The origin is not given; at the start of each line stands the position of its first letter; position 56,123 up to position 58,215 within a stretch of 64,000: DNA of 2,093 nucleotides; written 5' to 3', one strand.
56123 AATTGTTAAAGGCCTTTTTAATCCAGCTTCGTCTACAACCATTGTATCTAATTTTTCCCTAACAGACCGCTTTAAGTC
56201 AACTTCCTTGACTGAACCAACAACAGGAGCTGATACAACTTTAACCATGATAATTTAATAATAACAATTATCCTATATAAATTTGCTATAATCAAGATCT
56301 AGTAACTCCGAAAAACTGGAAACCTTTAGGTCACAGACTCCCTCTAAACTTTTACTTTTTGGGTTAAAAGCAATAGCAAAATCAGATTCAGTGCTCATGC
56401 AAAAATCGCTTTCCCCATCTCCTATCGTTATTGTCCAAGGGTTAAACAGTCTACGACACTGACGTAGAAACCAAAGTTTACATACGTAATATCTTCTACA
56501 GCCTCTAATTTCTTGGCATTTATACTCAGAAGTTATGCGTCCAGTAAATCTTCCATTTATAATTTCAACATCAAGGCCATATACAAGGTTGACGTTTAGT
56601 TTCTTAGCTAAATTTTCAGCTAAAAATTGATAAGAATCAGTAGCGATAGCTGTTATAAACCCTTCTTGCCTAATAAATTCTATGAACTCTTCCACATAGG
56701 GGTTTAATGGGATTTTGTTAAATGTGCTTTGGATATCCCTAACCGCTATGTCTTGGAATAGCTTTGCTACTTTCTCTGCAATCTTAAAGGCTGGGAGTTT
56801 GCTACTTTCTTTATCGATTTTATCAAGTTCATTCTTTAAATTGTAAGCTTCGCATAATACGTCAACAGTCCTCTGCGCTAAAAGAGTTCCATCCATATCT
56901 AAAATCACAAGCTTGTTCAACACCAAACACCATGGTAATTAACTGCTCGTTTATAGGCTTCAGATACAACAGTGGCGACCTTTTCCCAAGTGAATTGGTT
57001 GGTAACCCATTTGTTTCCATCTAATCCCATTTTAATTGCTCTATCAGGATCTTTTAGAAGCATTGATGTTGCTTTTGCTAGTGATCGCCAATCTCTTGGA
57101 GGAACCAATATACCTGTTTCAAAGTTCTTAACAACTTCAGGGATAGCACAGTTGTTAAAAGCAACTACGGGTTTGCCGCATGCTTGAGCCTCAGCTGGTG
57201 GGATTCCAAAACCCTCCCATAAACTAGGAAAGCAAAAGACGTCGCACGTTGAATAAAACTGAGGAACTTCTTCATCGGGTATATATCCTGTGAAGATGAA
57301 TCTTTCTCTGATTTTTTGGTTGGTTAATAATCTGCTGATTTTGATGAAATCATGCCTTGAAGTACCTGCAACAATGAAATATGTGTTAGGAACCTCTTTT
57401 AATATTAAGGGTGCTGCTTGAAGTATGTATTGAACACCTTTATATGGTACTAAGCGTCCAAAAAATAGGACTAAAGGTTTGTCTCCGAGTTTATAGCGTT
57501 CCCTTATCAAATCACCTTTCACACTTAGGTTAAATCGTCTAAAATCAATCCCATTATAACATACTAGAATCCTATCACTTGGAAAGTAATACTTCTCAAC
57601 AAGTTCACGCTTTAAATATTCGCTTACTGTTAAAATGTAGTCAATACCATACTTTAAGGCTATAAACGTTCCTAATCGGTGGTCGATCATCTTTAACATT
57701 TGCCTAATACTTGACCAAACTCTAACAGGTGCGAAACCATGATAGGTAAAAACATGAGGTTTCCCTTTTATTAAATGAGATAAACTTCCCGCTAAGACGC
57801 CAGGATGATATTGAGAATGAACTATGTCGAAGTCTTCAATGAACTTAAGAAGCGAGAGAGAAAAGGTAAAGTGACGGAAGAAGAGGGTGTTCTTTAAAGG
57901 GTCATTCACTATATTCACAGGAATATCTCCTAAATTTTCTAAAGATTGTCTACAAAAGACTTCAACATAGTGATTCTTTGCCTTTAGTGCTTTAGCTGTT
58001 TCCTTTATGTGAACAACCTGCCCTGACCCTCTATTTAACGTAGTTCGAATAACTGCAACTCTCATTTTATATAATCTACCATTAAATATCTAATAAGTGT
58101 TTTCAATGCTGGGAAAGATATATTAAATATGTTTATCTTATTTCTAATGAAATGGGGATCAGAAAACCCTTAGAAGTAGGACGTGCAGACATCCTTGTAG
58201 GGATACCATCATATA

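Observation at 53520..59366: Five-gene cluster with two GpgS/MpgS-like GT-A synthases, a HAD phosphatase and two GT4 glycosyltransferases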

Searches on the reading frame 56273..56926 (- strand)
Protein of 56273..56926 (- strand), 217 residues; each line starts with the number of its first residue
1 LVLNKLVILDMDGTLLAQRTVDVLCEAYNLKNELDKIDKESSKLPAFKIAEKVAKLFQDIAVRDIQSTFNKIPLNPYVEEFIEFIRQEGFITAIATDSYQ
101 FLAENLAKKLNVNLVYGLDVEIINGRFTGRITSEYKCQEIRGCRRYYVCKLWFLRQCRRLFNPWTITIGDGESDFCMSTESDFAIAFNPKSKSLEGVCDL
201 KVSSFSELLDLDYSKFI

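Call 4: search_protein_families(library=ncbifam, proteins=[window:56273-56926:-], max_evalue=0.01)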
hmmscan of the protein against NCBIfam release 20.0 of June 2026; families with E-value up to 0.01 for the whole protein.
window:56273-56926:- (217 aa): 9 families
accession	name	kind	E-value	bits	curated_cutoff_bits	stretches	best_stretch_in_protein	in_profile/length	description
TIGR00338.1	serB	equivalog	4.5e-20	72.2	144.15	1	4-192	14-198/219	phosphoserine phosphatase SerB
TIGR01488.1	HAD-SF-IB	subfamily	5.1e-19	68.9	45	1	6-179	1-175/177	HAD-IB family phosphatase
TIGR01489.1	DKMTPPase-SF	subfamily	1.4e-13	51.4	81.55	1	6-186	3-186/188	MtnX-like HAD-IB family phosphatase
NF008350.0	PRK11133.1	equivalog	8.5e-13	48.1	413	1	6-192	112-294/324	phosphoserine phosphatase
TIGR01491.1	HAD-SF-IB-PSPlk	hypoth_equivalog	2.9e-09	36.9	151.9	1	5-191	5-192/201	phosphoserine phosphatase-like hydrolase, archaeal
TIGR01490.1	HAD-SF-IB-hyp1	subfamily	2e-08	34.7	98.3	1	62-135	72-150/202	HAD-IB family hydrolase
NF052360.1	HolPasePseu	equivalog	1.8e-06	27.8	280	1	75-138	90-153/218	histidinol-phosphatase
NF010109.0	PRK13582.1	equivalog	1.1e-05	25.3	133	1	59-209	54-192/205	bifunctional phosphoserine phosphatase/homoserine phosphotransferase ThrH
NF006088.0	PRK08238.1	equivalog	0.004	15.9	351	1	7-112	14-112/482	UbiA family prenyltransferase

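Call 5: search_protein_families(library=pfam, proteins=[window:56273-56926:-], max_evalue=0.01)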
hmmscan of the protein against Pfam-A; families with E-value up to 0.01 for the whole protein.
window:56273-56926:- (217 aa): 5 families
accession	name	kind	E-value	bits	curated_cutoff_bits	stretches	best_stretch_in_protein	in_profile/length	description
PF12710.13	HAD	-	3.4e-14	54.1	27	1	7-177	1-187/189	haloacid dehalogenase-like hydrolase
PF00702.32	Hydrolase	-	5.4e-07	30.6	26.4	1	5-115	2-140/191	haloacid dehalogenase-like hydrolase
PF06888.18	Put_Phosphatase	-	1.9e-06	27.9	27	1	6-180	2-187/234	Putative Phosphatase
PF08282.18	Hydrolase_3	-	0.00034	20.9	20.9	0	165-199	206-240/255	haloacid dehalogenase-like hydrolase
PF11084.13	DUF2621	-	0.003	18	27.7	1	38-109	58-128/139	Protein of unknown function (DUF2621)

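Call 49: search_solved_structures(query=window:56273-56926:-, max_evalue=0.001)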
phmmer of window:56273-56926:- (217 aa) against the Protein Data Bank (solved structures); distinct sequences matched with E-value up to 0.001: 11.
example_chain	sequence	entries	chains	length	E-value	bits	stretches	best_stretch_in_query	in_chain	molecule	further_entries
1f5s_A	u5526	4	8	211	2.3e-13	53.7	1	4-191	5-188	PHOSPHOSERINE PHOSPHATASE (PSP) | Phosphoserine Phosphatase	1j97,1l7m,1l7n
1l7o_A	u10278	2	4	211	1.1e-12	51.4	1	4-191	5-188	PHOSPHOSERINE PHOSPHATASE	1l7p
3n28_A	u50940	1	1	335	3.2e-09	40.2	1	6-192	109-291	Phosphoserine phosphatase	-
5is2_A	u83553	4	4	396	4.9e-08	36.3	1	5-203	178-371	Phosphoserine phosphatase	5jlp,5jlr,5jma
3p96_A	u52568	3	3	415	5.6e-08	36.1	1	5-203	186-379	Phosphoserine phosphatase SerB | Phosphoserine phosphatase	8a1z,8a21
5t41_A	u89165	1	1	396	1.3e-07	35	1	5-203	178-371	Phosphoserine phosphatase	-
5it4_A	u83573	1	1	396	2.5e-07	34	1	5-203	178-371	Phosphoserine phosphatase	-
5jjb_A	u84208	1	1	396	4.7e-07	33.1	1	5-203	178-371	Phosphoserine phosphatase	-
5it0_A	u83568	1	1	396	1.2e-06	31.8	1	5-203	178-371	Phosphoserine phosphatase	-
3m1y_A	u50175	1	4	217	5.2e-05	26.4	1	1-191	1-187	Phosphoserine phosphatase (SerB)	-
7qpl_A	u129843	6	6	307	0.00022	24.4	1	4-189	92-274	O-phosphoserine phosphohydrolase | Phosphoserine phosphatase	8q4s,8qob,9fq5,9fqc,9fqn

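Call 50: search_solved_structures(query=window:56273-56926:-, max_evalue=1e-10, show_alignments=1)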
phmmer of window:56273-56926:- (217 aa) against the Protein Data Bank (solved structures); distinct sequences matched with E-value up to 1e-10: 2.
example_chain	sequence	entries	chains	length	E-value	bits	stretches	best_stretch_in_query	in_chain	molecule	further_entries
1f5s_A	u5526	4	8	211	2.3e-13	53.7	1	4-191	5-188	PHOSPHOSERINE PHOSPHATASE (PSP) | Phosphoserine Phosphatase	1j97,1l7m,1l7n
1l7o_A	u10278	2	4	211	1.1e-12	51.4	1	4-191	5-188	PHOSPHOSERINE PHOSPHATASE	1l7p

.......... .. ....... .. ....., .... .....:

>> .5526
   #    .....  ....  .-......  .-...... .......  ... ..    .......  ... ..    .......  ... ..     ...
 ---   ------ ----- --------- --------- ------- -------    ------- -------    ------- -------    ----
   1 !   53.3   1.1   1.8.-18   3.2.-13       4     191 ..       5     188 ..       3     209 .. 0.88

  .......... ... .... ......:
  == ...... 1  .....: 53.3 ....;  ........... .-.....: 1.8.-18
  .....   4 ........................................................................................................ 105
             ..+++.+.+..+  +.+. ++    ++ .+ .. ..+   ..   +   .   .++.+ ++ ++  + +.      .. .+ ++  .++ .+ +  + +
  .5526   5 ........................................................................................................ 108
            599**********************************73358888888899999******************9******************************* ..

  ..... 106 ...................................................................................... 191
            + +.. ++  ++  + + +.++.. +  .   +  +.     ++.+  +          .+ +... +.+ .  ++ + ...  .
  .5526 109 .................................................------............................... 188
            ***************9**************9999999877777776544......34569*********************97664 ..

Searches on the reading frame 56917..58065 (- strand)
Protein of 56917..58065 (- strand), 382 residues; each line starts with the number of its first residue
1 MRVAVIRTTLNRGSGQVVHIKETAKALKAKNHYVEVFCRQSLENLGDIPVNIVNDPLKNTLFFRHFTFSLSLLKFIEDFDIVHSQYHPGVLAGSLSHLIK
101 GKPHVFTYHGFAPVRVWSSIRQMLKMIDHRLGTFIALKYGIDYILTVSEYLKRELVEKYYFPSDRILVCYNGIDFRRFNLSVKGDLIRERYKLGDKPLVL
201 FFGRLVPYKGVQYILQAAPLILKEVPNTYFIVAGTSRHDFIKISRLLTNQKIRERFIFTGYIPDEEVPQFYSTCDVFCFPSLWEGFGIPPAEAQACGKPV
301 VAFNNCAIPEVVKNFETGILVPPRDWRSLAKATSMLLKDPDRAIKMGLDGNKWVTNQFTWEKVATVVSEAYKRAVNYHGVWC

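Call 4: search_protein_families(library=ncbifam, proteins=[window:56917-58065:-], max_evalue=0.01)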
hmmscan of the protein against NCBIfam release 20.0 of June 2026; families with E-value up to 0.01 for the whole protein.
window:56917-58065:- (382 aa): 42 families (the best 25 are shown)
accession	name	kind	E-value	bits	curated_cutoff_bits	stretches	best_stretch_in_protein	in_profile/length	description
TIGR02149.1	glgA_Coryne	subfamily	3.6e-47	161.4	302.4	1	18-373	20-389/391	glycogen synthase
TIGR03449.1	mycothiol_MshA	equivalog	8.8e-36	123.7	462.5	1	18-375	25-404/406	D-inositol-3-phosphate glycosyltransferase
TIGR04047.1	MSMEG_0565_glyc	hypoth_equivalog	1.7e-30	106.4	259.85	1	142-372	140-372/373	MSMEG_0565 family glycosyltransferase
TIGR04063.1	stp3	hypoth_equivalog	3e-29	102.1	442.05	1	141-375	158-396/397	TIGR04063 family PEP-CTERM/XrtA system glycosyltransferase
NF038295.1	EPS_HpsP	equivalog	4e-27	95.2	550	1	168-373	180-386/388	hormogonium polysaccharide biosynthesis glycosyltransferase HpsP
TIGR03999.1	thiol_BshA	equivalog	6.1e-26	91.2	273.7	1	9-375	9-374/375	N-acetyl-alpha-D-glucosaminyl L-malate synthase BshA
TIGR03088.1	stp2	hypoth_equivalog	2.6e-25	89.3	409.05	1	141-373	137-372/374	TIGR03088 family PEP-CTERM/XrtA system glycosyltransferase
NF041876.1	EPS_EpsE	equivalog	1.1e-24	87.4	400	1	146-366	167-388/389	exopolysaccharide biosynthesis GT4 family glycosyltransferase EpsE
TIGR04157.1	glyco_rSAM_CFB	subfamily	1.7e-23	83.3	400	1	141-338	170-373/406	TIGR04157 family glycosyltransferase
NF047684.1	TeichurnBiosyTuaC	equivalog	2e-21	76.4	550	1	80-375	110-390/391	teichuronic acid biosynthesis protein TuaC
NF053787.1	GlcN_PG_synth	equivalog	1.8e-18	66.5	480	1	123-374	125-359/361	N-acetylglucosaminyl phosphatidylglycerol synthase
NF053513.1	Gtran_IagA_BgsA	equivalog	4.3e-17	62.1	460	1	141-301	106-263/333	LTA glycolipid anchor biosynthesis glycosyltransferase, IagA/BgsA family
NF012028.0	PRK15484.1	subfamily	1.1e-16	61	618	1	145-370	144-374/380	lipopolysaccharide N-acetylglucosaminyltransferase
NF041010.1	glycosy_Agl16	equivalog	6.2e-14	51.6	575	1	140-373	133-350/352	glycosylation protein Agl16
NF041879.1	EPS_EpsH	equivalog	3.8e-12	45.7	800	1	143-373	192-415/431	exopolysaccharide biosynthesis glycosyltransferase EpsH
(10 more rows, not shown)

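Call 5: search_protein_families(library=pfam, proteins=[window:56917-58065:-], max_evalue=0.01)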
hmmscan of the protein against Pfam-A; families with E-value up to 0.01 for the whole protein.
window:56917-58065:- (382 aa): 7 families
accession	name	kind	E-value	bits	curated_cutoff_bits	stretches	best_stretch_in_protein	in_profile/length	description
PF00534.26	Glycos_transf_1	-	4.2e-44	150.5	26.4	1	189-347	7-166/172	Glycosyl transferases group 1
PF13692.12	Glyco_trans_1_4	-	5.2e-37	127.7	27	1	197-339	2-142/142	Glycosyl transferases group 1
PF13439.12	Glyco_transf_4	-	2.2e-25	90.1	28.5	1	14-176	2-169/170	Glycosyltransferase Family 4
PF13579.12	Glyco_trans_4_4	-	4.9e-11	43.7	29.7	1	15-172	2-158/158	Glycosyl transferase 4-like domain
PF20706.3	GT4-conflict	-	2.6e-07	30.4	26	1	190-365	191-383/385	Family 4 Glycosyltransferase in conflict systems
PF13524.12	Glyco_trans_1_2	-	0.00015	22.2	25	1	255-365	28-140/144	Glycosyl transferase-like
PF13477.12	Glyco_trans_4_2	-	0.0012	19.4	23.4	1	17-126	10-124/139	Glycosyl transferase 4-like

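Call 48: search_solved_structures(query=window:56917-58065:-, max_evalue=1e-10)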
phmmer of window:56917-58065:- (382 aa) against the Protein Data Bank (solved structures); distinct sequences matched with E-value up to 1e-10: 16.
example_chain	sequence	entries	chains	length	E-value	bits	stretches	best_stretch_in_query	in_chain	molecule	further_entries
6tvp_A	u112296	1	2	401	9.2e-28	100.4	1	67-373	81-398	Alpha-maltose-1-phosphate synthase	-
6kih_A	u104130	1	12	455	1.2e-25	93.4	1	13-373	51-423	Tll1590 protein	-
3c4q_A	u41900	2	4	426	1e-20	77.2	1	78-376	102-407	Predicted glycosyltransferases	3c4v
3c48_A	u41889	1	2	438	1.1e-20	77.1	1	78-376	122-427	Predicted glycosyltransferases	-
5i45_A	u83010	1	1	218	5.9e-20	74.7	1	192-374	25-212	Glycosyl transferases group 1 family protein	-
3okc_A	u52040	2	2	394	2.2e-19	72.9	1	141-364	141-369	GDP-mannose-dependent alpha-(1-6)-phosphatidylinositol monomannoside mannosyltransferase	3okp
3oka_A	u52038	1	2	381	2.3e-19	72.8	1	141-363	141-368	GDP-mannose-dependent alpha-(1-6)-phosphatidylinositol monomannoside mannosyltransferase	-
7qsg_A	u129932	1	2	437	6.5e-19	71.3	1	78-375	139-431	D-inositol 3-phosphate glycosyltransferase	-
2jjm_A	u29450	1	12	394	2.2e-16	63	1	141-368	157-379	GLYCOSYL TRANSFERASE, GROUP 1 FAMILY PROTEIN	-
3mbo_A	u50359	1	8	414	2.5e-16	62.8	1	141-368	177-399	Glycosyltransferase, group 1 family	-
8dvz_A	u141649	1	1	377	2.5e-15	59.5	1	186-378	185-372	N, N'-diacetylbacillosaminyl-diphospho-undecaprenol alpha-1,3-N-acetylgalactosaminyltransf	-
8dqd_A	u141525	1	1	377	1.7e-14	56.8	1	186-378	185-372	N, N'-diacetylbacillosaminyl-diphospho-undecaprenol alpha-1,3-N-acetylgalactosaminyltransf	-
4xso_B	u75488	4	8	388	3.4e-14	55.7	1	75-350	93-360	Alr3699 protein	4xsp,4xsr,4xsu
8dvw_A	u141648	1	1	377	6.1e-14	54.9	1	186-378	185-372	N, N'-diacetylbacillosaminyl-diphospho-undecaprenol alpha-1,3-N-acetylgalactosaminyltransf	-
7mi0_A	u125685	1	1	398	7.6e-12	48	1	144-366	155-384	Glycosyltransferase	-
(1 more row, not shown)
